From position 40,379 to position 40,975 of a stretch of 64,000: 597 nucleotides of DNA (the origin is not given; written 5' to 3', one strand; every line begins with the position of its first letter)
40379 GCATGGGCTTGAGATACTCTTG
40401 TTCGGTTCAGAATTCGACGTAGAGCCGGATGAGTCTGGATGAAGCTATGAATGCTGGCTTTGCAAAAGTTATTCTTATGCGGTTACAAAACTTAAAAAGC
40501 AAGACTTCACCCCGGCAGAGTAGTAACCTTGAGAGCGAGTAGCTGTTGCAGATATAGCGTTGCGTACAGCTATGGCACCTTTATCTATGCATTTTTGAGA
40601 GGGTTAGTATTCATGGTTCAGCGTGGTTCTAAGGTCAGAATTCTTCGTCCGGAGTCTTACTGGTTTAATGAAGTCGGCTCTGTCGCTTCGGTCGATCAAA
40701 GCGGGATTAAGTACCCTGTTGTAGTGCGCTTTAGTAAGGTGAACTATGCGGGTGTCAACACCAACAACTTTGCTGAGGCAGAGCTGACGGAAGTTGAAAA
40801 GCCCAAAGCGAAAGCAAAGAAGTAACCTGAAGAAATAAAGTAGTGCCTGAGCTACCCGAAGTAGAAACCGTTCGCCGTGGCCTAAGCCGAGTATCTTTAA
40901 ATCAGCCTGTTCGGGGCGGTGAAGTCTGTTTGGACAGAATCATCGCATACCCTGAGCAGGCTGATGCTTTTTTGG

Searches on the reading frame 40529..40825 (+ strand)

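Call 3: search_protein_families(library=pfam, proteins=[window:40529-40825:+], max_evalue=0.1)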
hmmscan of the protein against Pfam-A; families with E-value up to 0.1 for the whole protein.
window:40529-40825:+ (98 aa): 1 family
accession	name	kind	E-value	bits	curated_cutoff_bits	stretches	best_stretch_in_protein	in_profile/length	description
PF02427.23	PSI_PsaE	-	9e-36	121.8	27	1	30-89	1-60/60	Photosystem I reaction centre subunit IV / PsaE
